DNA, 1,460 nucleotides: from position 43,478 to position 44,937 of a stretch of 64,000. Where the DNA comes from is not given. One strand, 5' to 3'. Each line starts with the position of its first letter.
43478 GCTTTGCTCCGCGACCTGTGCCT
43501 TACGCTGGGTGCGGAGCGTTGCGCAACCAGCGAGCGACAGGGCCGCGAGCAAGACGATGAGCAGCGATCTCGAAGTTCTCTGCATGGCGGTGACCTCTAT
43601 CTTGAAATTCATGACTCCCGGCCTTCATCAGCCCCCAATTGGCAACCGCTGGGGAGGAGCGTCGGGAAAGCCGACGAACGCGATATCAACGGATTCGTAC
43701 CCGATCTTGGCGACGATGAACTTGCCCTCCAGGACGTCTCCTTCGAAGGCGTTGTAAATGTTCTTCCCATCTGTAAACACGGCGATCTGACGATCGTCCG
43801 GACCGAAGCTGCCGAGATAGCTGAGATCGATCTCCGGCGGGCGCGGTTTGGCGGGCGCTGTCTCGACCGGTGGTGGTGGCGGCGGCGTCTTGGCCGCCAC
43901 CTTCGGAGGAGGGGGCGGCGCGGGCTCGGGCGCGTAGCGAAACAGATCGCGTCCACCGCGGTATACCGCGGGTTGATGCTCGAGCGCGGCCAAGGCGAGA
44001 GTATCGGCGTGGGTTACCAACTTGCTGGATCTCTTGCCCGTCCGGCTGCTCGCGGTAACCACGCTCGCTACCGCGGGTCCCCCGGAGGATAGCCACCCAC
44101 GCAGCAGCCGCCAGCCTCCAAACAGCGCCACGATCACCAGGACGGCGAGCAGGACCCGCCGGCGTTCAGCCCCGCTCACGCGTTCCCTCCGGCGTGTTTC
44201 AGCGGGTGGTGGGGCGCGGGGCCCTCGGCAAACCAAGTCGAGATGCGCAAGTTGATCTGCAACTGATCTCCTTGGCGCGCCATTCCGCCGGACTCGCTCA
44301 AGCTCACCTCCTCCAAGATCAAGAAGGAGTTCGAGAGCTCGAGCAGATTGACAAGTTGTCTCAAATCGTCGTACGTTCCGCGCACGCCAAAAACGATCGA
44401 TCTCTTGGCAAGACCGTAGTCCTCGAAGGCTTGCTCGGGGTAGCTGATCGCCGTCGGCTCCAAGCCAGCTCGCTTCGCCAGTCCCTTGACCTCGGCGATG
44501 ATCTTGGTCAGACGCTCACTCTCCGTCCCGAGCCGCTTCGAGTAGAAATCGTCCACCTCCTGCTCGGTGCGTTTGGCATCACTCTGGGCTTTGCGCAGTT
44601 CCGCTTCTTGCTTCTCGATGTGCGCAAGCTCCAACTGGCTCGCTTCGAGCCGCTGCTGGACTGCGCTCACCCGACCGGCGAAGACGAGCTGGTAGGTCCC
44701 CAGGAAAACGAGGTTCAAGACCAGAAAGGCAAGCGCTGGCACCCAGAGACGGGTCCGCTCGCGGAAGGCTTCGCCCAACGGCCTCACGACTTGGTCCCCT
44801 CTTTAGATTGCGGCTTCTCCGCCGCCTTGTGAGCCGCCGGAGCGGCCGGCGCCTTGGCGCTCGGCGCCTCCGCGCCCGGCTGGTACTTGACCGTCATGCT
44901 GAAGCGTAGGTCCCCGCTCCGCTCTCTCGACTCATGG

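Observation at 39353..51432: ECF-sigma-headed 12-kb operon encoding a hybrid T2SS / type IV filament machine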

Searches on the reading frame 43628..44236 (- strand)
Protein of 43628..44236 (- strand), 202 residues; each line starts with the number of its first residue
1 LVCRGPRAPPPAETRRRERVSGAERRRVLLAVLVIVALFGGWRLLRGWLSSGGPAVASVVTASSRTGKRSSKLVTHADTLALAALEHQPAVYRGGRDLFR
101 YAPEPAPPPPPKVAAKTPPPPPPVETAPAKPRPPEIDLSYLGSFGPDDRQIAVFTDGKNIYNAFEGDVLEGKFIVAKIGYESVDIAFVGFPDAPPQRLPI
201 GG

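Call 4: search_protein_families(library=pfam, max_evalue=0.01, proteins=[window:43628-44236:-])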
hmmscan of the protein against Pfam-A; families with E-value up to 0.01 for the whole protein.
window:43628-44236:- (202 aa): 0 families

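Call 8: search_protein_families(library=ncbifam, max_evalue=0.01, proteins=[window:43628-44236:-])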
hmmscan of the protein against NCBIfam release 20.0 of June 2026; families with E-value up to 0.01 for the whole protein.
window:43628-44236:- (202 aa): 0 families

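Call 37: search_solved_structures(query=A6, max_evalue=10)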
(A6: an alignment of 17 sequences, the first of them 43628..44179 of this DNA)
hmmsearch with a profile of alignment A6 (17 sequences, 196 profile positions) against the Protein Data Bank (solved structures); distinct sequences matched with E-value up to 10: 15.
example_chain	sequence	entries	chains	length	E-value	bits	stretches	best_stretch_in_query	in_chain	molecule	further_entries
8pj2_z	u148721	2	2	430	0.69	13.2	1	83-112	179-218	Eukaryotic translation initiation factor 5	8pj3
8oz0_H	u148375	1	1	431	0.69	13.2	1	83-112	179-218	Eukaryotic translation initiation factor 5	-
7ane_R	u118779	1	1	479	0.73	13.1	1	73-110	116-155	uL29m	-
7aih_R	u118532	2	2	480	0.73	13.1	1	73-110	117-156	uL29m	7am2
9uy9_A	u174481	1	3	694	0.89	12.9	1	81-127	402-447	Macacine gammaherpesvirus 4 glycoprotein B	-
8r2o_A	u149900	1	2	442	0.94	12.8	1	62-96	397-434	Maltodextrin-binding protein,Huntingtin, myristoylated N-terminal fragment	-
9f5x_2H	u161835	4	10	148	0.95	12.8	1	83-111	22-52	Cox6b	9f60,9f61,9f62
7aoi_A2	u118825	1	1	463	1.4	12.2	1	74-110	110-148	uL29m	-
6hiv_A2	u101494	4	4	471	1.5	12.1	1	74-110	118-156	uL29m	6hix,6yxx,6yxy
3io4_A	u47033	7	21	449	1.7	11.9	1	32-97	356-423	Maltose-binding periplasmic protein,Huntingtin fusion protein | Maltose-binding periplasmic protein, HUNTINGTIN FUSION PROTEIN | Maltose-binding protein, huntin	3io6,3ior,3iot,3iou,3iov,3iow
7a24_z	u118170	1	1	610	1.7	11.9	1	83-99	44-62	GLDH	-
4fe8_A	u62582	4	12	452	3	11.2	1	20-97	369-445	Maltose-binding periplasmic protein,Huntingtin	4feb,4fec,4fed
9h6y_o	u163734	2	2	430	4.7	10.5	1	82-112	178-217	Eukaryotic translation initiation factor 5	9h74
1o1r_A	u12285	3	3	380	5.4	10.3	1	70-104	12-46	Protein farnesyltransferase alpha subunit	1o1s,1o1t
3pz4_A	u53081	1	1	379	7.9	9.8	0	70-104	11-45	Protein farnesyltransferase/geranylgeranyltransferase type-1 subunit alpha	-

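Call 53: search_protein_families(library=pfam, alignment_id=A6, max_evalue=1)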
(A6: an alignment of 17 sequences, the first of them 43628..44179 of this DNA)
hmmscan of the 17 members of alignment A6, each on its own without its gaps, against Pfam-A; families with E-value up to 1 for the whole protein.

A. member 1, window:43628-44179:- (183 aa): 0 families

B. families by the number of members that match (of 17 scanned): 17 families
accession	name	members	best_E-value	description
PF05308.16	Mito_fiss_reg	9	0.02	Mitochondrial fission regulator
PF02166.21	Androgen_recep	3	0.044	Androgen receptor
PF11712.13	Vma12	2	0.039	Endoplasmic reticulum-based factor for assembly of V-ATPase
PF15912.10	VIR_N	2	0.058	Virilizer, N-terminal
PF16101.10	PRIMA1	2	0.87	Proline-rich membrane anchor 1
PF18604.6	PreAtp-grasp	1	0.0041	Pre ATP-grasp domain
PF24596.1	DUF7620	1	0.013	Family of unknown function (DUF7620)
PF13975.11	gag-asp_proteas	1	0.035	gag-polyprotein putative aspartyl protease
PF12312.13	NeA_P2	1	0.045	Nepovirus subgroup A polyprotein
PF03445.19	DUF294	1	0.049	Putative nucleotidyltransferase DUF294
PF15375.12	FSAF1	1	0.065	40S small subunit processome assembly factor 1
PF10642.14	Tom5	1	0.074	Mitochondrial import receptor subunit or translocase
PF19752.4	DUF6239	1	0.12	Family of unknown function (DUF6239)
PF00836.24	Stathmin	1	0.17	Stathmin family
PF21833.1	DUF6893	1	0.27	Family of unknown function (DUF6893)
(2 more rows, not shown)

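Call 56: find_homologous_proteins(query=window:43628-44179:-, max_evalue=0.001)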
Query window:43628-44179:- (183 aa): 410 proteins with E <= 0.001 among 6442 candidates; the best 120 are listed.
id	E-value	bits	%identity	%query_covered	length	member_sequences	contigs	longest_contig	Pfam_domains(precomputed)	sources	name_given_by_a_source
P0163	2.5e-115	401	100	100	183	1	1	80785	-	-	-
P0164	1.6e-93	330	79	100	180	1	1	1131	-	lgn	-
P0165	5.5e-91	321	82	100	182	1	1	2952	-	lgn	-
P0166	8.0e-86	304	76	100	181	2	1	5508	-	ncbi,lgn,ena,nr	ncbi:MAG TPA: hypothetical protein VKA53_09790 [Thermoanaerobaculia bacterium]|nr:hypothetical prote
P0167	3.0e-41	159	48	97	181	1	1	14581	-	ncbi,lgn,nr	ncbi:MAG TPA: hypothetical protein VMS86_00450 [Thermoanaerobaculia bacterium]|nr:hypothetical prote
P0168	4.2e-41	159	49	98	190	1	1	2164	-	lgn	-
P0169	1.7e-40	157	49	98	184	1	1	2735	-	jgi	jgi:hypothetical protein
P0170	4.2e-40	155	45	100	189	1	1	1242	-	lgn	-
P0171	1.1e-39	154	45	88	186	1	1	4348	-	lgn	-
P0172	1.9e-39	153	48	83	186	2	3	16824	-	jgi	jgi:hypothetical protein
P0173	2.8e-39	153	47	97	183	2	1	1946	-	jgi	jgi:hypothetical protein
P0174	4.9e-39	152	41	91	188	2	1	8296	-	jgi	jgi:hypothetical protein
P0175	6.1e-39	152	48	89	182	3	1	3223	-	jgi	jgi:hypothetical protein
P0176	6.4e-39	152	47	98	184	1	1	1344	-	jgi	jgi:hypothetical protein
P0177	1.2e-38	151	49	74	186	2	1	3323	-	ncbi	-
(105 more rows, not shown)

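Call 66: predict_structure(alignment_id=A8)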
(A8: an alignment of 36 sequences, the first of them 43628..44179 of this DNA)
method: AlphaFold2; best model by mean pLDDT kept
length: 183 residues; sequences in the alignment: 36
mean_pLDDT: 80.9   pTM: 0.43
mean pLDDT of the five models: 80.9, 80.9, 80.8, 79.2, 78.5
residues with pLDDT >= 90: 90; 70-90: 43; 50-70: 28; < 50: 22
segments of 3 or more residues with pLDDT < 50: 33-39, 41-52
pLDDT, mean of each block of 10 residues (from residue 1): 89 97 87 51 44 54 67 57 74 79 87 94 95 96 97 96 96 95 83
secondary structure, 60 per line:
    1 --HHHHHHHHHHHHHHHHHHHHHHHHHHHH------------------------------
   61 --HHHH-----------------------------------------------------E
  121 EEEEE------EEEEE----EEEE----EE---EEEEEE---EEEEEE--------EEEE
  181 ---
elements in order: H3-30 H63-66 E120-125 E132-136 E141-144 E154-159 E163-168 E177-180

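Call 70: fold_search(model_id=the predicted structure, library=pdb)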
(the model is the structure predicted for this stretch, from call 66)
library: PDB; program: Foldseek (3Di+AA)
matches with E <= 10: 391; with E <= 0.001: 0
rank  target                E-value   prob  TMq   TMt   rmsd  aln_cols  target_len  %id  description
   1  3oss_C                5.8e-03  1.00  0.31  0.81   1.9        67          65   18  The crystal structure of enterotoxigenic Escherichia coli GspC-GspD complex from the type II secretion system (released 2011-08-03)
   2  2y4y_C                1.5e-02  1.00  0.30  0.64   2.7        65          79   15  Structure of a domain from the type IV pilus biogenesis lipoprotein PilP, from Pseudomonas aeruginosa (released 2012-01-18)
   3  2lc4_MODEL_1_A        1.9e-02  1.00  0.30  0.48   4.2        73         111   14  Solution Structure of PilP from Pseudomonas aeruginosa (released 2011-12-21)
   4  3jc8_Pa               2.9e-02  1.00  0.31  0.36  13.0        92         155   15  Architectural model of the type IVa pilus machine in a piliated state (released 2016-03-16)
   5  2y4y_B                3.2e-02  1.00  0.30  0.65   2.7        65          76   15  Structure of a domain from the type IV pilus biogenesis lipoprotein PilP, from Pseudomonas aeruginosa (released 2012-01-18)
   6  2y4y_D                3.6e-02  1.00  0.29  0.61   3.0        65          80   17  Structure of a domain from the type IV pilus biogenesis lipoprotein PilP, from Pseudomonas aeruginosa (released 2012-01-18)
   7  2y4x_B                4.6e-02  1.00  0.28  0.54   4.3        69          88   14  Structure of a domain from the type IV pilus biogenesis lipoprotein PilP, from Pseudomonas aeruginosa PA01 (released 2012-01-18)
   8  2y4x_A                7.2e-02  1.00  0.29  0.56   3.5        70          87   17  Structure of a domain from the type IV pilus biogenesis lipoprotein PilP, from Pseudomonas aeruginosa PA01 (released 2012-01-18)
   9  4av2_M                1.1e-01  1.00  0.31  0.63   3.3        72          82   11  Single particle electron microscopy of PilQ dodecameric complexes from Neisseria meningitidis. (released 2012-10-17)
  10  2y4y_A                1.6e-01  0.99  0.27  0.55   3.1        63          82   17  Structure of a domain from the type IV pilus biogenesis lipoprotein PilP, from Pseudomonas aeruginosa (released 2012-01-18)
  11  2ivw_MODEL_1_A        1.6e-01  0.99  0.29  0.45   7.2        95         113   15  The solution structure of a domain from the Neisseria meningitidis PilP pilot protein. (released 2007-02-13)
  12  4wfw                  2.6e-01  0.99  0.27  0.54   2.3        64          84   16  The crystal structure of Dickeya dadantii GspB from the type 2 secretion system (released 2015-09-30)
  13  2lnv_MODEL_1_A        3.6e-01  0.97  0.28  0.46   2.6        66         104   18  Solution structure of GspC-HR of typeII secretion system (released 2012-01-25)
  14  8cir_A                6.4e-01  0.30  0.16  0.09  11.2        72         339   11  The FERM domain of human moesin with a bound peptide identified by phage display (released 2023-03-01)
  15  8xz0_A                7.6e-01  0.30  0.16  0.11  11.0        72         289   11  Crystal complex structure of SARS-CoV-2 S bound to human ezrin (released 2025-10-08)
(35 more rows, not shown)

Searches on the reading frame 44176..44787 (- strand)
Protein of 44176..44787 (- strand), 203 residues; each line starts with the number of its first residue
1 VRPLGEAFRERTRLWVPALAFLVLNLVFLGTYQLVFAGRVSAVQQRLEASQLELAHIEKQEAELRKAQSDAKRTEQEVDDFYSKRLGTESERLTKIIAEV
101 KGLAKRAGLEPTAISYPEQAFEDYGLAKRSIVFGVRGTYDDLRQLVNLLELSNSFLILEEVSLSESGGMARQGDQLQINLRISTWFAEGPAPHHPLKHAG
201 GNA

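Call 4: search_protein_families(library=pfam, max_evalue=0.01, proteins=[window:44176-44787:-])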
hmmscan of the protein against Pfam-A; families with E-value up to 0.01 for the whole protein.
window:44176-44787:- (203 aa): 1 family
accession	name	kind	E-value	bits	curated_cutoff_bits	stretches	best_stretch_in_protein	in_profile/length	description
PF10741.14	T2SSM_b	-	0.0088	16.4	21.7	0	97-183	20-108/111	Type II secretion system (T2SS), protein M subtype b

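Call 8: search_protein_families(library=ncbifam, max_evalue=0.01, proteins=[window:44176-44787:-])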
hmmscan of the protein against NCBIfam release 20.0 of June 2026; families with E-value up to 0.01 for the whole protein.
window:44176-44787:- (203 aa): 1 family
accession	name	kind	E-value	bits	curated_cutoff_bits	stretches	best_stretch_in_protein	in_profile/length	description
NF040576.1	T2SS_GspM_XpsM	equivalog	5e-09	36.1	60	1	13-185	1-177/180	type II secretion system protein GspM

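Call 36: search_solved_structures(query=A5, max_evalue=10)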
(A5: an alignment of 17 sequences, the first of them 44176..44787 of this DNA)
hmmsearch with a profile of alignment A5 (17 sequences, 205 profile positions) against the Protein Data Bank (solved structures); distinct sequences matched with E-value up to 10: 15.
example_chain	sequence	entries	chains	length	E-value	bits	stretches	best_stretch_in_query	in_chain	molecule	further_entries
21kl_A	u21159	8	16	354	0.11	15.2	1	40-105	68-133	putative nuclease | HNH nuclease domain-containing protein | TasH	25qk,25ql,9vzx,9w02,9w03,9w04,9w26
4igu_A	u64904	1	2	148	0.16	14.7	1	75-129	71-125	CG5036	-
5aps_A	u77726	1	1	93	0.17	14.6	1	32-103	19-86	GENERAL CONTROL PROTEIN GCN4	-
2w6b_A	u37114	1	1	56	0.66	12.7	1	32-75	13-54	RHO GUANINE NUCLEOTIDE EXCHANGE FACTOR 7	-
3l4f_A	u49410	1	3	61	0.7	12.6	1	32-75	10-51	Rho guanine nucleotide exchange factor 7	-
7rpr_A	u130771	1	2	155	0.91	12.2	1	35-106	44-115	Fibronectin-binding lipoprotein FbpA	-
4c7n_B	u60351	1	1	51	1.2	11.8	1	36-73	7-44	SYNTHETIC ALPHA-HELIX, IM10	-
5h07_D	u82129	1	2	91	1.4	11.6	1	42-114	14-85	TNFAIP3-interacting protein 2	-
1piw_A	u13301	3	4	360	2.2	11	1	92-162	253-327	Hypothetical zinc-type alcohol dehydrogenase-like protein in PRE5-FET4 intergenic region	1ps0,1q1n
5j2l_B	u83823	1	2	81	2.5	10.8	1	40-106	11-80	protein design 2L4HC2_11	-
6fia_A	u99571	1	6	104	3.3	10.4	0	37-78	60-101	LINE-1 retrotransposable element ORF1 protein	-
3qh9_A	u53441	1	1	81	5.2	9.7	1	47-115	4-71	Liprin-beta-2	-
5c8j_I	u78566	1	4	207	6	9.5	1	7-80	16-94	Protein MJ0480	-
4lin_A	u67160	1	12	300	8.2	9.1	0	38-104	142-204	Tail needle protein gp26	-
9e2g_4P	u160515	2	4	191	8.2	9.1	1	44-144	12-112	MOP23B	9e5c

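Call 54: search_protein_families(library=pfam, alignment_id=A5, max_evalue=1)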
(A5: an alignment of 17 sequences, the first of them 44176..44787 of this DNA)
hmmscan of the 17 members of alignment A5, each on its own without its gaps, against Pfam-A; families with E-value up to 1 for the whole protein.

A. member 1, window:44176-44787:- (203 aa): 3 families
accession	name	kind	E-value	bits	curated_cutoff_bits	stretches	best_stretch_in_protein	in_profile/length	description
PF10741.14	T2SSM_b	-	0.0088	16.4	21.7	1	97-183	20-108/111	Type II secretion system (T2SS), protein M subtype b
PF15905.10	HMMR_N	-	0.021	14.7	30.1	1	38-102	185-251/330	Hyaluronan mediated motility receptor N-terminal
PF02382.20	RTX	-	0.15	12.1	26.8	1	38-77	180-220/311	N-terminal domain in RTX protein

B. families by the number of members that match (of 17 scanned): 57 families (the first 25 are shown)
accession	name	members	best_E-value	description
PF04350.18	PilO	13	1.1e-05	Pilus assembly protein, PilO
PF10741.14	T2SSM_b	11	4e-07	Type II secretion system (T2SS), protein M subtype b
PF23991.1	DUF7310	5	0.0008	Coiled-coil region of unknown function (DUF7310)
PF04612.17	T2SSM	5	0.007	Type II secretion system (T2SS), protein M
PF21773.2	ODAD1_CC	5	0.019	ODAD1 central coiled coil region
PF11157.13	DUF2937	3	0.0028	Protein of unknown function (DUF2937)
PF06103.16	DUF948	3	0.0037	Bacterial protein of unknown function (DUF948)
PF05531.17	NPV_P10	3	0.1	Nucleopolyhedrovirus P10 protein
PF14712.11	Snapin_Pallidin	3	0.12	Snapin/Pallidin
PF15619.11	Lebercilin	2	0.00053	Ciliary protein causing Leber congenital amaurosis disease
PF10046.14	BLOC1_2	2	0.0093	Biogenesis of lysosome-related organelles complex-1 subunit 2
PF05130.17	FlgN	2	0.015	FlgN protein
PF20570.3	DUF6779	2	0.016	Domain of unknown function (DUF6779)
PF24079.1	UBR4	2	0.032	E3 ubiquitin-protein ligase UBR4-like domain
PF09304.16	Cortex-I_coil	1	0.00024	Cortexillin coiled-coil region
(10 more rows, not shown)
